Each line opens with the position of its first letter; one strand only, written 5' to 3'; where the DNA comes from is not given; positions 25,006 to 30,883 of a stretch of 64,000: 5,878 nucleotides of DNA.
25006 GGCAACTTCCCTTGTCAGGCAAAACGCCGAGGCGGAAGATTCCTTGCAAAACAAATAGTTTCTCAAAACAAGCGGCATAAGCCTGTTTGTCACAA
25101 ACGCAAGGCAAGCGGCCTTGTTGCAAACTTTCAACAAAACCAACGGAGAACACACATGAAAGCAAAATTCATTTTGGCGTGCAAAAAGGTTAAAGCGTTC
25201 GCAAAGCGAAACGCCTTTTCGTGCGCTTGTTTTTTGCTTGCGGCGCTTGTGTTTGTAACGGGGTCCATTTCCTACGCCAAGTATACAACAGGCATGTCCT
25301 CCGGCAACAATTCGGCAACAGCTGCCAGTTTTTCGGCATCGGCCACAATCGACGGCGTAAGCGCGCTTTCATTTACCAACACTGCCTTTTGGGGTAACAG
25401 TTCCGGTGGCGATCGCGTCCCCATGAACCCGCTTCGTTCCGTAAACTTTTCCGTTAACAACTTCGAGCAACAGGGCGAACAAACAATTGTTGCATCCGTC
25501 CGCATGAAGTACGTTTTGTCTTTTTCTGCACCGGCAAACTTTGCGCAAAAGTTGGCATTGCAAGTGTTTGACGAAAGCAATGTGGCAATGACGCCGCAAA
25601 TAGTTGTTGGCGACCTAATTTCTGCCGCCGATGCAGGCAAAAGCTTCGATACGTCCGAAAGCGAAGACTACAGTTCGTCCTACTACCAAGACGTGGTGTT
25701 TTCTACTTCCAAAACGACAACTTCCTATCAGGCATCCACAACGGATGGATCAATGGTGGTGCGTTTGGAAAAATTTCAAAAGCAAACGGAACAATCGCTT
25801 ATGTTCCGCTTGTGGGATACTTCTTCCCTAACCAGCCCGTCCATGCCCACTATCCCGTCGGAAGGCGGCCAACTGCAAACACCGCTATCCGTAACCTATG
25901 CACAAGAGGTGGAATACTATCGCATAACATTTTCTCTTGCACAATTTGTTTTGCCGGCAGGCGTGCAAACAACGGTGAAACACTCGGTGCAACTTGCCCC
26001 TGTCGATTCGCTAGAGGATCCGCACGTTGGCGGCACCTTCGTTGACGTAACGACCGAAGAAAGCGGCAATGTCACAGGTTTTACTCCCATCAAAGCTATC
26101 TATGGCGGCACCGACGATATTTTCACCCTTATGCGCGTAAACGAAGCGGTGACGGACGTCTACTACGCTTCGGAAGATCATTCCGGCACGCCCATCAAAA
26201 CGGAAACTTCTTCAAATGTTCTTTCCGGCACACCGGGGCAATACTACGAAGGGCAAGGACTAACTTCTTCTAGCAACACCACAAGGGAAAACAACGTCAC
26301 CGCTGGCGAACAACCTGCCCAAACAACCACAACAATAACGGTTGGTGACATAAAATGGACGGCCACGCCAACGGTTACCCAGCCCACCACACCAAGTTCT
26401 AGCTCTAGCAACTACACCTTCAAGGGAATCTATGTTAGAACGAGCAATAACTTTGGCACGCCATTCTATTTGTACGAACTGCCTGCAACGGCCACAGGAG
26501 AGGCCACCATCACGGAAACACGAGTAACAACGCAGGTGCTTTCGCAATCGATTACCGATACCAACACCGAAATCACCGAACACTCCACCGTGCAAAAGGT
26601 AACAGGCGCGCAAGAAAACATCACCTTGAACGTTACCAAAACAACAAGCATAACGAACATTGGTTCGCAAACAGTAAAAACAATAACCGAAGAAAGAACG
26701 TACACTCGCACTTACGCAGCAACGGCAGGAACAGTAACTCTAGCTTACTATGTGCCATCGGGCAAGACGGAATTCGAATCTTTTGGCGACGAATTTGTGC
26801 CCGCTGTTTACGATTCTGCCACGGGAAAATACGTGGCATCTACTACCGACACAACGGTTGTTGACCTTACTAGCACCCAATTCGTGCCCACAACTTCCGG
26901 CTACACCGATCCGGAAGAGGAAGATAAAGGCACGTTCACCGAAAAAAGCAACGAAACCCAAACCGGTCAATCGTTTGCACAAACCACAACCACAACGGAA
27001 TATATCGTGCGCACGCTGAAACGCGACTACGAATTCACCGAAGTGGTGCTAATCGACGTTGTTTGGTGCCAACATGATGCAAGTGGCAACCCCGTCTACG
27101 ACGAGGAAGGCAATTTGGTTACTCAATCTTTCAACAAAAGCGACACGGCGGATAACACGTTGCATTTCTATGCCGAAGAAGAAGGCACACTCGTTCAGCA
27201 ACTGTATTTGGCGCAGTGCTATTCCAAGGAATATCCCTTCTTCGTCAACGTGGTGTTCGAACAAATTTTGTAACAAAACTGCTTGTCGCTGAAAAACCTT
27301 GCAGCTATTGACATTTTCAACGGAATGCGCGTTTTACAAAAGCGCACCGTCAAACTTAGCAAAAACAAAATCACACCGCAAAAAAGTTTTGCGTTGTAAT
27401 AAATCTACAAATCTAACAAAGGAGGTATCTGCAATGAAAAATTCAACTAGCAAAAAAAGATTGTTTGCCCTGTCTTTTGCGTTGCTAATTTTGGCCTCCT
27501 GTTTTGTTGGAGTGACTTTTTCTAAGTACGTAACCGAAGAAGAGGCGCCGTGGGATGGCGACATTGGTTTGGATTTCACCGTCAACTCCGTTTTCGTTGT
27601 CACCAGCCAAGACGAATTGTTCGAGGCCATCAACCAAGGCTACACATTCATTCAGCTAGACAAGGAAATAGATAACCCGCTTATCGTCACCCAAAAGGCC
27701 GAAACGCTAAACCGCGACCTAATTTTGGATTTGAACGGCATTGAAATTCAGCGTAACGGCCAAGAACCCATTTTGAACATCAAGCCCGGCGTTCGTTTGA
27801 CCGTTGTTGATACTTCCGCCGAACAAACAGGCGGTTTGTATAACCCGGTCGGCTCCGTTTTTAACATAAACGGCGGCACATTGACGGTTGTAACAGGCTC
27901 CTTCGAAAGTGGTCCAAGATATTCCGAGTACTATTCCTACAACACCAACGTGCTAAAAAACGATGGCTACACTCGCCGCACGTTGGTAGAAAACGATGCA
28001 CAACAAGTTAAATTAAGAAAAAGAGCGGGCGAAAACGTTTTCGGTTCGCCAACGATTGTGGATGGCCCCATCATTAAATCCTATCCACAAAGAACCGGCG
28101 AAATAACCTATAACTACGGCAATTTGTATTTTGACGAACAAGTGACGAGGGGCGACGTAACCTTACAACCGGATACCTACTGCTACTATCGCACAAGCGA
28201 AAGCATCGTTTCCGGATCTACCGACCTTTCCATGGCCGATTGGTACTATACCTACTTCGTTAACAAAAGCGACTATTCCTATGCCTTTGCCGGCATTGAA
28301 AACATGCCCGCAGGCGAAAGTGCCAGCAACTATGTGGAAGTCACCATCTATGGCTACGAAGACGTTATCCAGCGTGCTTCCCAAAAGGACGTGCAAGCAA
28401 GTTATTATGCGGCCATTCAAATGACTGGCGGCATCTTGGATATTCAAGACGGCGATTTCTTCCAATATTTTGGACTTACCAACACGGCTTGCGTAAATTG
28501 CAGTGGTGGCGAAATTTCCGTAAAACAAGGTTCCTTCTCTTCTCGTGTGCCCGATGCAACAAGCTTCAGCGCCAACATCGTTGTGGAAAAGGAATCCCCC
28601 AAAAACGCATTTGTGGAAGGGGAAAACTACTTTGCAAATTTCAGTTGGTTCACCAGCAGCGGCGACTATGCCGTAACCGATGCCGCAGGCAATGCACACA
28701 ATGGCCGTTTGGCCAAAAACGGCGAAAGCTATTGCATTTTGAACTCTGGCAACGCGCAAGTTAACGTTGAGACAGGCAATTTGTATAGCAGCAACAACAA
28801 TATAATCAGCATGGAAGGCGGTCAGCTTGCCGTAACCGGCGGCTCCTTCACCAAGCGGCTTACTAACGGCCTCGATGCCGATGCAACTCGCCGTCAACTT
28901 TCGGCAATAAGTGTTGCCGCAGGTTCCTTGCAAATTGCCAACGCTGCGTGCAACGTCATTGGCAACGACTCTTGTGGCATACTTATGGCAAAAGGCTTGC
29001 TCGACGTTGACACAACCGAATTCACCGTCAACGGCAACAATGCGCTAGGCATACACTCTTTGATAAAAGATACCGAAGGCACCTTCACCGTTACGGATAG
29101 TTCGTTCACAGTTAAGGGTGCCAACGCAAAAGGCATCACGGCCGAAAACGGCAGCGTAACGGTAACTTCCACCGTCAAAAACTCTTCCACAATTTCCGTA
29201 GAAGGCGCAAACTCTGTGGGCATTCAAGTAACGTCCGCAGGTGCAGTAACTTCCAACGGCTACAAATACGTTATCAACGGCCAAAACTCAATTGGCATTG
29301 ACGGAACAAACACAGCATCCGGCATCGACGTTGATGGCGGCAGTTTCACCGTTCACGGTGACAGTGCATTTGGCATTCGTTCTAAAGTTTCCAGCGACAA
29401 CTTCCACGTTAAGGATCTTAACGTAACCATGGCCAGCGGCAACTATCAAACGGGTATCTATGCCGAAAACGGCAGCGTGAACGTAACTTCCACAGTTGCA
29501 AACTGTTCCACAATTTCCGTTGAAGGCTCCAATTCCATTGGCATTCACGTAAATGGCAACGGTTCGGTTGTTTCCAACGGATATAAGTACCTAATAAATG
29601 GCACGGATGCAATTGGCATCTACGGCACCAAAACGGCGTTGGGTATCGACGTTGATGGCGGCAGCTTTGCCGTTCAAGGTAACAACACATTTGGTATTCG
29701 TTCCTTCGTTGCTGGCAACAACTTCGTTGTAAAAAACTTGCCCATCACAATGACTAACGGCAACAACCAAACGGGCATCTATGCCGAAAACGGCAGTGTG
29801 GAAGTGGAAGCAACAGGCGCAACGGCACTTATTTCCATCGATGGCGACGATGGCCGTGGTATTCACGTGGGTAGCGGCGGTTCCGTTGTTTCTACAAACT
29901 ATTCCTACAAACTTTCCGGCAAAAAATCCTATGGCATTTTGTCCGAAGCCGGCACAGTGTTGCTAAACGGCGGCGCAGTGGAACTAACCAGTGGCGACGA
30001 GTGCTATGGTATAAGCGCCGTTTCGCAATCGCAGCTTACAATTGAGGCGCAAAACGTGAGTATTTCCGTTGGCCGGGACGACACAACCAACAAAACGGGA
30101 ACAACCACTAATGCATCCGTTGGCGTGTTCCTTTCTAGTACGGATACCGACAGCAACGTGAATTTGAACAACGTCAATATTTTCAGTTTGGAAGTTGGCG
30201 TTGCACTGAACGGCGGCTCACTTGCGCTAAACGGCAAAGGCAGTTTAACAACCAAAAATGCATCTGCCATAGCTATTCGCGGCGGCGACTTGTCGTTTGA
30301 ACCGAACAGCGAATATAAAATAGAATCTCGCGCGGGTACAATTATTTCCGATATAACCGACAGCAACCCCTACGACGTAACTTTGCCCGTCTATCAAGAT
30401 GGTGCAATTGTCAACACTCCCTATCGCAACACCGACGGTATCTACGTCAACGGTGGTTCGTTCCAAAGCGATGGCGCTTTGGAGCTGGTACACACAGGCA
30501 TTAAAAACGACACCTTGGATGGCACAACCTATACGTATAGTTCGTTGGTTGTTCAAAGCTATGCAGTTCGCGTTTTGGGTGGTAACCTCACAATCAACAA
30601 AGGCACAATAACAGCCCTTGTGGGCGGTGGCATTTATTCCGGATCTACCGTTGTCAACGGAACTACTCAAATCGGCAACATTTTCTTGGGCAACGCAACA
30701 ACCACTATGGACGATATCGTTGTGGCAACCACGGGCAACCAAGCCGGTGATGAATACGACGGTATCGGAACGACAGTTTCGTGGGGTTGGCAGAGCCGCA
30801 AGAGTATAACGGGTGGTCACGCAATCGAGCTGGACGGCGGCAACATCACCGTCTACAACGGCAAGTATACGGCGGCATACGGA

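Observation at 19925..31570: Dual SipW-type signal peptidase / multi-paralog TasA-like locus with giant cargo: candidate undescribed extracellular fibre-adhesin system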

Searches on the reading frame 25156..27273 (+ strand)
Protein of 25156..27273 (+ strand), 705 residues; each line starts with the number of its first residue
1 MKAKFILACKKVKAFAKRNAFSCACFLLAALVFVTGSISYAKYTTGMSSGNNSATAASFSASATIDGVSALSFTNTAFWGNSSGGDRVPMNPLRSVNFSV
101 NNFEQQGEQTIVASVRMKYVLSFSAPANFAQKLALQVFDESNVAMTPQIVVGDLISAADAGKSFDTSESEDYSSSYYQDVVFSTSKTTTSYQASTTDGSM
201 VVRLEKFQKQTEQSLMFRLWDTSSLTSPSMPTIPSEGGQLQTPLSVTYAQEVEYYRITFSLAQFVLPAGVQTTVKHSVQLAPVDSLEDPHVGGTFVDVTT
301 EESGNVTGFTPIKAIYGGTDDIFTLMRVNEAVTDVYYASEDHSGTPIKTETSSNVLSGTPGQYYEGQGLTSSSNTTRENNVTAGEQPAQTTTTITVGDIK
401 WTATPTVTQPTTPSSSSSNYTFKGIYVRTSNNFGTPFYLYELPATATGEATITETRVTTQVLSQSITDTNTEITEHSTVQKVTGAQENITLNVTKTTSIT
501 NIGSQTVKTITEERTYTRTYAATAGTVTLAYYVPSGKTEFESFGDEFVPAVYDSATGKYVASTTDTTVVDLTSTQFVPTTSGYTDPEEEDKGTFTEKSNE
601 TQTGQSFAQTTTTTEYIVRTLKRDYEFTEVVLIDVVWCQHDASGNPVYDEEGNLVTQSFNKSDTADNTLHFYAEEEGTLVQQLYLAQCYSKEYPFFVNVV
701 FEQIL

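Call 3: search_protein_families(library=pfam, proteins=[window:25156-27273:+], max_evalue=0.1)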
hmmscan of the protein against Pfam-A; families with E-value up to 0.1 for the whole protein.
window:25156-27273:+ (705 aa): 0 families

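Call 4: search_protein_families(library=ncbifam, proteins=[window:25156-27273:+], max_evalue=0.1)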
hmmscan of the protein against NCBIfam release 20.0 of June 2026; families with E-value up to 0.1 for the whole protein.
window:25156-27273:+ (705 aa): 0 families

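Call 54: find_homologous_proteins(query=window:25156-27270:+, max_evalue=0.001)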
Query window:25156-27270:+ (705 aa): 85 proteins with E <= 0.001 among 8000 candidates.
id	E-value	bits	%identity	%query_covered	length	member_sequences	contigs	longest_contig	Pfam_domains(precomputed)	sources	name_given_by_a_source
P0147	0.0e+0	1520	99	100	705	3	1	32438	-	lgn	-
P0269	0.0e+0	1267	84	100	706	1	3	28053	-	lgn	-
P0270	0.0e+0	1234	82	100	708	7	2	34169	-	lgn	-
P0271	1.0e-173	597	49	100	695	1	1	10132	-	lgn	-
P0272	1.8e-168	580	46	100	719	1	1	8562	-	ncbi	-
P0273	7.5e-160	552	44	98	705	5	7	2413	-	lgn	-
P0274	1.5e-159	551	42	100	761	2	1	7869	-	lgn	-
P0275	1.3e-155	538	43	98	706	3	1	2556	-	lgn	-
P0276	6.4e-154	532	42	98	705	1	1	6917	-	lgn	-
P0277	2.2e-153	530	44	100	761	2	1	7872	-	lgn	-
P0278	1.1e-152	528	43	100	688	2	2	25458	-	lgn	-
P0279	1.2e-152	528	42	98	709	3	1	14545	-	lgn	-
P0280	1.6e-151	524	43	98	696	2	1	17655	-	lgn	-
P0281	8.3e-150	518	43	100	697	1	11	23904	-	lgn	-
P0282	3.5e-148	513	46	100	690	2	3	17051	-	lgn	-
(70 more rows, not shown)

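Call 69: predict_structure(alignment_id=A4)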
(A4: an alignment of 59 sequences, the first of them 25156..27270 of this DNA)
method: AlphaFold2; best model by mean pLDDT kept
length: 705 residues; sequences in the alignment: 59
mean_pLDDT: 82.6   pTM: 0.58
mean pLDDT of the five models: 82.6, 82.2, 80.5, 80.0, 79.8
residues with pLDDT >= 90: 220; 70-90: 377; 50-70: 79; < 50: 29
segments of 3 or more residues with pLDDT < 50: 40-56, 75-77, 80-86
pLDDT, mean of each block of 10 residues (from residue 1): 60 64 68 58 41 51 75 53 49 76 84 86 89 90 91 94 92 85 94 93 94 90 91 84 90 93 89 90 79 88 85 92 90 93 92 73 87 79 79 83 84 75 87 81 86 85 86 93 89 94 89 82 86 85 87 86 86 75 60 71 88 94 91 89 79 88 87 94 89 82 79
secondary structure, 60 per line:
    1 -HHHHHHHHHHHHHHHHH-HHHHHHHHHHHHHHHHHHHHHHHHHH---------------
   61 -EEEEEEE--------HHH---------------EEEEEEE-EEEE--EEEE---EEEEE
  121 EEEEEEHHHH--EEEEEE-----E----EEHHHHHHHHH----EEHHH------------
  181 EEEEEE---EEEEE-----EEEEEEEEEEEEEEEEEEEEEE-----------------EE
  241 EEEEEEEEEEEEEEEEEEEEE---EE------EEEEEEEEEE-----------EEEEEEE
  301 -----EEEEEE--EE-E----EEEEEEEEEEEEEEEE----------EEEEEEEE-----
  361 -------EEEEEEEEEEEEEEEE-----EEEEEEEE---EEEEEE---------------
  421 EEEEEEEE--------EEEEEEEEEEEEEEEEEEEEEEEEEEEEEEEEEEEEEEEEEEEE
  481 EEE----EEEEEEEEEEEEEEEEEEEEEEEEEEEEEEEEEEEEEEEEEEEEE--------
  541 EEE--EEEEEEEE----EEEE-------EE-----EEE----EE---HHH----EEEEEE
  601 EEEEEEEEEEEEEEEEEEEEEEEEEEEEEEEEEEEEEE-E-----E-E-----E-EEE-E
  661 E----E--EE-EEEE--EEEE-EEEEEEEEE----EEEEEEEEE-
elements in order (helices of 4 or more, strands of 3 or more residues): H2-18 H20-45 E62-68 E95-101 E103-106 E109-112 E116-126 H127-130 E133-138 H151-159 E181-186 E190-194 E200-221 E239-261 E273-282 E294-300 E306-311 E322-337 E348-355 E368-383 E389-396 E400-405 E421-428 E437-483 E488-532 E541-543 E546-553 E558-561 E576-578 E595-638 E656-658 E672-675 E678-681 E683-691 E696-704

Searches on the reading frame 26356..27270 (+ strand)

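Call 81: search_protein_families(library=pfam, proteins=[window:26356-27270:+], max_evalue=10)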
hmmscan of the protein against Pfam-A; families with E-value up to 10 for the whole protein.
window:26356-27270:+ (305 aa): 1 family
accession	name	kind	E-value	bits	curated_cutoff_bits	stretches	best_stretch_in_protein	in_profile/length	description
PF12014.13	Cyclin_D1_bind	-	0.076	13.9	22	1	10-125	6-109/156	Cyclin D1 binding domain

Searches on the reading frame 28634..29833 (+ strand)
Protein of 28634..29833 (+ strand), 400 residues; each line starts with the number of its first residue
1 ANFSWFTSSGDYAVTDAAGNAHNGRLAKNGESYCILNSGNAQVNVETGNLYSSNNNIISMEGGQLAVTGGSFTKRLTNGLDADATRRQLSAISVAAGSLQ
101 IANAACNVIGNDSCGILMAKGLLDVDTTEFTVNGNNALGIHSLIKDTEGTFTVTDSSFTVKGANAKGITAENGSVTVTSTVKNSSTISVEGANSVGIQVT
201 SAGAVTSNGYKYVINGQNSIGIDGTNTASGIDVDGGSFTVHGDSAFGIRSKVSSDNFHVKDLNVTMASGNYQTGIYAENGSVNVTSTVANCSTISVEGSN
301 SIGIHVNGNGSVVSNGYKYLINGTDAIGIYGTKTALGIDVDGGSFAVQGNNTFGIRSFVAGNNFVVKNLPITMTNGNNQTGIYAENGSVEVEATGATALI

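Call 81: search_protein_families(library=pfam, proteins=[window:28634-29833:+], max_evalue=10)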
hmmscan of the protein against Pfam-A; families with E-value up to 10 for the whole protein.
window:28634-29833:+ (400 aa): 4 families
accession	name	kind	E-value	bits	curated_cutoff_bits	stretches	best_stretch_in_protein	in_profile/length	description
PF13464.11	RodZ_C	-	0.015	15.6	23.9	1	14-49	12-45/72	RodZ C-terminal domain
PF07504.19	FTP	-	0.2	12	21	1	228-244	24-40/51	Fungalysin/Thermolysin Propeptide Motif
PF20821.2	C1_PlyCB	-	1.8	9.1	30.5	0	340-369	8-37/65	Streptococcus virus C1, PlyCB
PF19341.4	B3GALT2_N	-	4.6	8.5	27.5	1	180-215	37-68/81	Beta-1,3-galactosyltransferase 2 N-terminus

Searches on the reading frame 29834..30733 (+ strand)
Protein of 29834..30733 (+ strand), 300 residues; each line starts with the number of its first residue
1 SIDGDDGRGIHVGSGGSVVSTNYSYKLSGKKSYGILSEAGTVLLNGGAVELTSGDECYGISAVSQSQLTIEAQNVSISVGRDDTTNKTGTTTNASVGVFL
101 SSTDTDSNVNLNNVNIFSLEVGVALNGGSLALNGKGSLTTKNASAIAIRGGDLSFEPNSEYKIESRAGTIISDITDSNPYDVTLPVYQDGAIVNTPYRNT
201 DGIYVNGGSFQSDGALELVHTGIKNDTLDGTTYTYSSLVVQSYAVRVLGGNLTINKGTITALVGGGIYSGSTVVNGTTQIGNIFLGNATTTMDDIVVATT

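Call 81: search_protein_families(library=pfam, proteins=[window:29834-30733:+], max_evalue=10)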
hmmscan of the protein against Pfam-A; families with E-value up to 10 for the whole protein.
window:29834-30733:+ (300 aa): 2 families
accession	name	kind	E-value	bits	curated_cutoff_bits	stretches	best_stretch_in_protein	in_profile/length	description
PF04371.20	PAD_porph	-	0.31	10.7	25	1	109-143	111-148/321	Porphyromonas-type peptidyl-arginine deiminase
PF13988.11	DUF4225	-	1.5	8.7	25.9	1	64-139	13-87/165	Protein of unknown function (DUF4225)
